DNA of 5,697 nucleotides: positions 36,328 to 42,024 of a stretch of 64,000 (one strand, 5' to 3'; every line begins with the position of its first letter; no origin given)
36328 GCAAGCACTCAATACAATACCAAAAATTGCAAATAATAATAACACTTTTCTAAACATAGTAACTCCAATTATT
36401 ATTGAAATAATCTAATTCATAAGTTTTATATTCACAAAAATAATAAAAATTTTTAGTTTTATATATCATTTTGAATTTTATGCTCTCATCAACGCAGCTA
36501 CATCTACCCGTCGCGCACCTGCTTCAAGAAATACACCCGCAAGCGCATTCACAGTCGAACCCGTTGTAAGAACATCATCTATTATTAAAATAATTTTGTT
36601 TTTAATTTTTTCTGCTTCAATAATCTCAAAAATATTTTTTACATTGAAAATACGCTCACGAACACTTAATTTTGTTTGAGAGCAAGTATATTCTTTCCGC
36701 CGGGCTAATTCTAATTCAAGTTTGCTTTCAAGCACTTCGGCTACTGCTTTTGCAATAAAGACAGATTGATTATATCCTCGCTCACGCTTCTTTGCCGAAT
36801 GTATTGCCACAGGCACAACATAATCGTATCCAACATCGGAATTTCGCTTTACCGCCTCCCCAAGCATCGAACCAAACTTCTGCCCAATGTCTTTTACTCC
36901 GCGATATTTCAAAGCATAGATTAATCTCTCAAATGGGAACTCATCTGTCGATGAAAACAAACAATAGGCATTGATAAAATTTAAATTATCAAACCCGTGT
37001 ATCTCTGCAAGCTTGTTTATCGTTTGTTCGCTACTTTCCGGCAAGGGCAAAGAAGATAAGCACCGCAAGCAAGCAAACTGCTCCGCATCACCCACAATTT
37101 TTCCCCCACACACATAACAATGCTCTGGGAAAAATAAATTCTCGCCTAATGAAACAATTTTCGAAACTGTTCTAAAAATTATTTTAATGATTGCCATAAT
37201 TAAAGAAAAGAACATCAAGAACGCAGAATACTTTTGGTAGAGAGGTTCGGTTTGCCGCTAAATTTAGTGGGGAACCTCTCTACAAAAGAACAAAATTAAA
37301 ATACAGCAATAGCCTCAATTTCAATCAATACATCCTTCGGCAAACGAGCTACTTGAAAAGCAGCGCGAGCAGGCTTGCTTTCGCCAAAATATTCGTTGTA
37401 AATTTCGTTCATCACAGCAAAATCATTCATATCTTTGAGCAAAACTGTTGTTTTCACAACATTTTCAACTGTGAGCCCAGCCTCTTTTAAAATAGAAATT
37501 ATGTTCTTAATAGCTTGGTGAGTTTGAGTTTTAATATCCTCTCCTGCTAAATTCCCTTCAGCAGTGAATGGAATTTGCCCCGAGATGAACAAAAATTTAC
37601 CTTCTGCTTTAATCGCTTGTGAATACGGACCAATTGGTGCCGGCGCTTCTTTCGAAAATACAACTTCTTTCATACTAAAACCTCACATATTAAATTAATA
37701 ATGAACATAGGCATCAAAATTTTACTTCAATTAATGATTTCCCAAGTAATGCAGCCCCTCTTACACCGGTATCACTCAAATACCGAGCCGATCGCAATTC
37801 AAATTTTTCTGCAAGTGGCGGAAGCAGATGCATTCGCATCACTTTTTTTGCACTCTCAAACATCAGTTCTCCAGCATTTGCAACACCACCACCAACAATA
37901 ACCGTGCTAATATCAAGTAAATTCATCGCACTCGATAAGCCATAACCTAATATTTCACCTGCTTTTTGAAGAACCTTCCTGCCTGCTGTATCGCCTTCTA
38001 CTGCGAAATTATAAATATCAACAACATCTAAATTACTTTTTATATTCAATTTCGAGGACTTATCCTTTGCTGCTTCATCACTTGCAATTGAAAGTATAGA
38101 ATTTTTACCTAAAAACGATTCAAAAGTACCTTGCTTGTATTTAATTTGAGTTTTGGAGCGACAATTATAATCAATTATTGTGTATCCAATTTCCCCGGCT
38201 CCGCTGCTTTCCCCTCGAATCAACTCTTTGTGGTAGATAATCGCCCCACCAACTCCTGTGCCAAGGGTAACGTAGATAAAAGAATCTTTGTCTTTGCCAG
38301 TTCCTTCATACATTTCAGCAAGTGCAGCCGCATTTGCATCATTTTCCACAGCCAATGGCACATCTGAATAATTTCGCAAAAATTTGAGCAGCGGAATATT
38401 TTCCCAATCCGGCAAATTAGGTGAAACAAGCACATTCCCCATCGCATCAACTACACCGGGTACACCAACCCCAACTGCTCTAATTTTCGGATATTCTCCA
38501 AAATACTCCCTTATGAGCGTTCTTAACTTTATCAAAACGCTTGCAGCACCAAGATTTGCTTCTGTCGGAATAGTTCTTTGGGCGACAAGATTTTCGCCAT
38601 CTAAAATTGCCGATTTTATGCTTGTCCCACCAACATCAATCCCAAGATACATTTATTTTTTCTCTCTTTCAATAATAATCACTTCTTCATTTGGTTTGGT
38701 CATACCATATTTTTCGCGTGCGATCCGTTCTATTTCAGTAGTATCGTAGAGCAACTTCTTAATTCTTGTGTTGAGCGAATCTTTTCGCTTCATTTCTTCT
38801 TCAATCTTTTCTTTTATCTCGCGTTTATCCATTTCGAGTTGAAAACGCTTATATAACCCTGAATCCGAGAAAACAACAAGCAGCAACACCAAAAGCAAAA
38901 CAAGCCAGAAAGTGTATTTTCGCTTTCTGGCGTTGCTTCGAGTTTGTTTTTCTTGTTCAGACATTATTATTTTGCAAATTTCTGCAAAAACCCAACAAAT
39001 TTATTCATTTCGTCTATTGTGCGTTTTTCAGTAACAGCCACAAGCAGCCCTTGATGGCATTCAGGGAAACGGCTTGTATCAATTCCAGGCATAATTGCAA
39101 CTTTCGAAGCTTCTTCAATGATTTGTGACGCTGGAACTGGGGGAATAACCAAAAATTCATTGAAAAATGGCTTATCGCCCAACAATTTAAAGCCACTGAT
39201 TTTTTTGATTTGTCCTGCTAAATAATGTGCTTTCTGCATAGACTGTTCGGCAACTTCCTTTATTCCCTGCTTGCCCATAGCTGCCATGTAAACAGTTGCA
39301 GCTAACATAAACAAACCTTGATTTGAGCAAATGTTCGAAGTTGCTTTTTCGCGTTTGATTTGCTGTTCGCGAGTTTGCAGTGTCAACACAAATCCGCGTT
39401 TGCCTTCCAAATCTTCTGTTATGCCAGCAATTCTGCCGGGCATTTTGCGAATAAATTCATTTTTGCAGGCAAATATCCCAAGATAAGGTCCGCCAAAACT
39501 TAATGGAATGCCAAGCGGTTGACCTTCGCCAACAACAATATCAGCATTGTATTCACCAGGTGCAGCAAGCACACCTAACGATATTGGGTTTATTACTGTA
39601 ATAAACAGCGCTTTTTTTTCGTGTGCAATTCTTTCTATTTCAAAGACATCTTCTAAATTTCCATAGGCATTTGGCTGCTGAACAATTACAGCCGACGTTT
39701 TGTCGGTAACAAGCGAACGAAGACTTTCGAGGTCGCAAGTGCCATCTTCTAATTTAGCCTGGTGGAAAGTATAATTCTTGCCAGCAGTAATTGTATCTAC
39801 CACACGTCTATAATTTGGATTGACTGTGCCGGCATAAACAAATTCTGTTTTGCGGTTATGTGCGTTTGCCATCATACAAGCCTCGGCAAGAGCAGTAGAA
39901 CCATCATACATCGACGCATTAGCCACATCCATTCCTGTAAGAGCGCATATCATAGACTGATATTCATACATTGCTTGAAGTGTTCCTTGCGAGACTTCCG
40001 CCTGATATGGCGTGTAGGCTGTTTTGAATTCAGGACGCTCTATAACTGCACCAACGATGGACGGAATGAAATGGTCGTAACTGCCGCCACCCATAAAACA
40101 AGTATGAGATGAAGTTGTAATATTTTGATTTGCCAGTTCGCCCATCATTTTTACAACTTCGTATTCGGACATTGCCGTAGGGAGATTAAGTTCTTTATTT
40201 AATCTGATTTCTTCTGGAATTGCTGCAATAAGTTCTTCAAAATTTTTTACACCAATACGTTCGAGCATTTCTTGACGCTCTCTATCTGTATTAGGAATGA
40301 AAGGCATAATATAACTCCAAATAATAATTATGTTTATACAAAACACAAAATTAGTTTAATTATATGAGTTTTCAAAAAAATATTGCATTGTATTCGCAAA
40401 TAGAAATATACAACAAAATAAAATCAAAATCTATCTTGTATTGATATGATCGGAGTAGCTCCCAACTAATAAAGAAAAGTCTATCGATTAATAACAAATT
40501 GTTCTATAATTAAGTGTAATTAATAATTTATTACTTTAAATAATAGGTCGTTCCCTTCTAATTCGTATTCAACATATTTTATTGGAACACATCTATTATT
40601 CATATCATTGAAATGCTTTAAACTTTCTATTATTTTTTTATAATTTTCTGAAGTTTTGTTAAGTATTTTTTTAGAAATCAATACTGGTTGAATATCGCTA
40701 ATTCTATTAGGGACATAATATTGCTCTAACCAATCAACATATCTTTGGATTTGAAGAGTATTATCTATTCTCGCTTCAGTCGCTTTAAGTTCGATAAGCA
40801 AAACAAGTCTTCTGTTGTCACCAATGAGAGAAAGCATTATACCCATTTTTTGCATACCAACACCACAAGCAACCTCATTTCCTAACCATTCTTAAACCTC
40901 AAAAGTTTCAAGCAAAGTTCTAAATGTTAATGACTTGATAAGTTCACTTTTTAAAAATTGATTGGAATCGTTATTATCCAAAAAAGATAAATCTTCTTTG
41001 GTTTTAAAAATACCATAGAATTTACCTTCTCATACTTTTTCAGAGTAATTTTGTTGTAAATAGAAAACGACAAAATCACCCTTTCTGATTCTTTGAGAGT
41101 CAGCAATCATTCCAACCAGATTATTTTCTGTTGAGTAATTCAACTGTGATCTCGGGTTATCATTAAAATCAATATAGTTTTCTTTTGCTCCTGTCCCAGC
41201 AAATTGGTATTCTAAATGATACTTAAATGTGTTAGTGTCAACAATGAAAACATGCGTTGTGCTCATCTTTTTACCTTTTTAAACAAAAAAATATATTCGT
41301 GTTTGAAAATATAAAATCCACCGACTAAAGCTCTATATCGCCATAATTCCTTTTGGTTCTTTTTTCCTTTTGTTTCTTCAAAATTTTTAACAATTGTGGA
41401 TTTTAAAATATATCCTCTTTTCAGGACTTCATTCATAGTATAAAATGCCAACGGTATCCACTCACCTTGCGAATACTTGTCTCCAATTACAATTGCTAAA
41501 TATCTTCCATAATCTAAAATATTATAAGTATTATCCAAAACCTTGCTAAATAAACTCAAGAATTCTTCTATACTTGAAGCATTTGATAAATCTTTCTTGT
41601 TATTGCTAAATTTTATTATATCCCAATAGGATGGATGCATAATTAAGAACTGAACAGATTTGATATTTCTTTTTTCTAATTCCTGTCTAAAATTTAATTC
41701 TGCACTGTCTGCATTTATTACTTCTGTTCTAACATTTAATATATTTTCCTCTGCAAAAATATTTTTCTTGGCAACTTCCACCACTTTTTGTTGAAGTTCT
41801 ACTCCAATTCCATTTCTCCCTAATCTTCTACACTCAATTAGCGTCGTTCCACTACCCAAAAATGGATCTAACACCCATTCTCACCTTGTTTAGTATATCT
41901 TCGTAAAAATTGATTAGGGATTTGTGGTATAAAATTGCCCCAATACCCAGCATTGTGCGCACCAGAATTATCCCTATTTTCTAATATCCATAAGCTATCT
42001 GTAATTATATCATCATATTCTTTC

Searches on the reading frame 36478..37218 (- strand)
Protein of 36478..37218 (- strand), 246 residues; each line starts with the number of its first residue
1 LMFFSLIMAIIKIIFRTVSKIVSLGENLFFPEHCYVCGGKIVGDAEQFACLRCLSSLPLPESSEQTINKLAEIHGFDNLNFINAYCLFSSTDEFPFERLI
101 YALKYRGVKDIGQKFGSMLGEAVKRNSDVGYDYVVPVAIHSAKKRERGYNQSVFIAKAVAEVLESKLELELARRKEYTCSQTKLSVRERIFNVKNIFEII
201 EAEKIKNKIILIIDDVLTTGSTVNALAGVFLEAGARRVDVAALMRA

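Call 9: search_protein_families(library=ncbifam, proteins=[window:36478-37218:-], max_evalue=0.0001)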
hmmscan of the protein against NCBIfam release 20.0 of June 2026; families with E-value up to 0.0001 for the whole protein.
window:36478-37218:- (246 aa): 8 families
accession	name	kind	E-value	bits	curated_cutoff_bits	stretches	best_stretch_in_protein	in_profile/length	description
NF008616.0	PRK11595.1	equivalog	5e-25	88.3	304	1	46-245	33-225/227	DNA utilization protein GntX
TIGR00201.1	comF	subfamily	1.4e-23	83.9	233.55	1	95-245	44-190/190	ComF family protein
NF005592.0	PRK07322.1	subfamily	1.2e-06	28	143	1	197-244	110-157/180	adenine phosphoribosyltransferase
NF002095.0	PRK00934.1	equivalog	1.2e-05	24.6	296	1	181-242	186-240/287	ribose-phosphate diphosphokinase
NF006605.0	PRK09162.1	equivalog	2.1e-05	24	181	1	202-244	93-135/183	hypoxanthine-guanine phosphoribosyltransferase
TIGR01203.1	HGPRTase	equivalog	7.6e-05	22.5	150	0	202-244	80-122/167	hypoxanthine phosphoribosyltransferase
NF002636.0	PRK02304.1-5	equivalog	7.9e-05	22.2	125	0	200-244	109-154/176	adenine phosphoribosyltransferase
NF003546.0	PRK05205.1-2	equivalog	9.7e-05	22.1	268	0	203-244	91-133/175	bifunctional pyr operon transcriptional regulator/uracil phosphoribosyltransferase PyrR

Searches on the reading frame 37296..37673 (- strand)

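Call 9: search_protein_families(library=ncbifam, proteins=[window:37296-37673:-], max_evalue=0.0001)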
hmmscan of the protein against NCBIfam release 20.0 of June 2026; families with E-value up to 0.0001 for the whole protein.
window:37296-37673:- (125 aa): 3 families
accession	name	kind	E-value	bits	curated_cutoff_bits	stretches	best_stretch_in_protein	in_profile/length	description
TIGR00004.1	TIGR00004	subfamily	8e-49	165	106.25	1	2-124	1-124/125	Rid family detoxifying hydrolase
NF008490.0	PRK11401.1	equivalog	7.5e-32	109.9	222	1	1-124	1-126/129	enamine/imine deaminase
TIGR03610.1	RutC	equivalog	3.2e-23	82.2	169.1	1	2-123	3-124/127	pyrimidine utilization protein C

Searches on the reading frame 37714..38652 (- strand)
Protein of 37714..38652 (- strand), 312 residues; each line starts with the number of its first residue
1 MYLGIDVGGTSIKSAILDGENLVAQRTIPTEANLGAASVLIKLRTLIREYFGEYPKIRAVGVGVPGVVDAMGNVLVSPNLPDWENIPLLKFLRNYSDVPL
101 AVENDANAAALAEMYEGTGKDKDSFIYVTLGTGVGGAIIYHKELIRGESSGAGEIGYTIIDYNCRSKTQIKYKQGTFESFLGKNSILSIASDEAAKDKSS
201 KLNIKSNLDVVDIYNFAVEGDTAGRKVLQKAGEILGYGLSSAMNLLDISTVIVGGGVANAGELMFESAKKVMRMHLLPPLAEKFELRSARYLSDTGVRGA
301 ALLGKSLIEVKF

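Call 9: search_protein_families(library=ncbifam, proteins=[window:37714-38652:-], max_evalue=0.0001)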
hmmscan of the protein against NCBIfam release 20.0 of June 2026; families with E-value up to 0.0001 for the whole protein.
window:37714-38652:- (312 aa): 13 families
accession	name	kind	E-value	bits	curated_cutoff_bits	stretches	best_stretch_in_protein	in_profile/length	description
TIGR00744.1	ROK_glcA_fam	subfamily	2.6e-50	171.5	260.35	1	3-306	1-310/318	ROK family glucokinase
NF003461.0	PRK05082.1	subfamily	7.5e-33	114.1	283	1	3-305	4-287/291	N-acetylmannosamine kinase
NF047821.1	NactlManKinNanK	equivalog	2.1e-31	109.5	450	1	3-305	4-287/288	N-acetylmannosamine kinase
NF009835.0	PRK13310.1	equivalog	2.4e-31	109.2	380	1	1-303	1-299/303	N-acetylglucosamine kinase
NF049930.1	TransRegMlc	equivalog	3e-30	105.8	530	1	36-309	121-395/405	sugar metabolism global transcriptional regulator Mlc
NF007251.0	PRK09698.1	equivalog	9.5e-30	103.9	253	1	2-308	8-300/304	allose kinase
NF047937.1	TransRegNagC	equivalog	1.6e-29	103.3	650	1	37-309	120-389/399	DNA-binding transcriptional regulator NagC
NF042998.1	bglucokin_BglK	equivalog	3.4e-28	98.7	550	1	5-262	6-249/291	beta-glucoside kinase BglK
NF007108.0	PRK09557.1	equivalog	2e-24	86.4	443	1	1-303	2-299/303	fructokinase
NF045551.1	GK_Pyrobac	equivalog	1.7e-21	76.8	500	1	1-302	1-278/294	ATP-dependent glucokinase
NF045942.1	PolPhglucPhase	equivalog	6.7e-17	62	250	1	3-159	3-160/242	polyphosphate--glucose phosphotransferase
NF009836.0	PRK13311.1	equivalog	8.1e-14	51.5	551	1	1-158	1-158/256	N-acetyl-D-glucosamine kinase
NF045550.1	FrctkaseScrK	equivalog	4.2e-12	46.1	400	1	2-161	5-160/293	fructokinase ScrK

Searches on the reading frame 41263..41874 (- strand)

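Call 9: search_protein_families(library=ncbifam, proteins=[window:41263-41874:-], max_evalue=0.0001)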
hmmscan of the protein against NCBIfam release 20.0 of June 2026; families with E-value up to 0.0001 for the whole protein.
window:41263-41874:- (203 aa): 2 families
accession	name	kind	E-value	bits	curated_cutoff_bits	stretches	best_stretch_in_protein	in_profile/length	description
NF050803.1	DnaMtaseCcrMCaul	equivalog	1.1e-07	31.1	830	1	1-78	209-288/350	adenine-specific DNA-methyltransferase CcrM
TIGR01177.1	TIGR01177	hypoth_equivalog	3.3e-06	26.6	316.55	1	1-83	186-258/330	TIGR01177 family methyltransferase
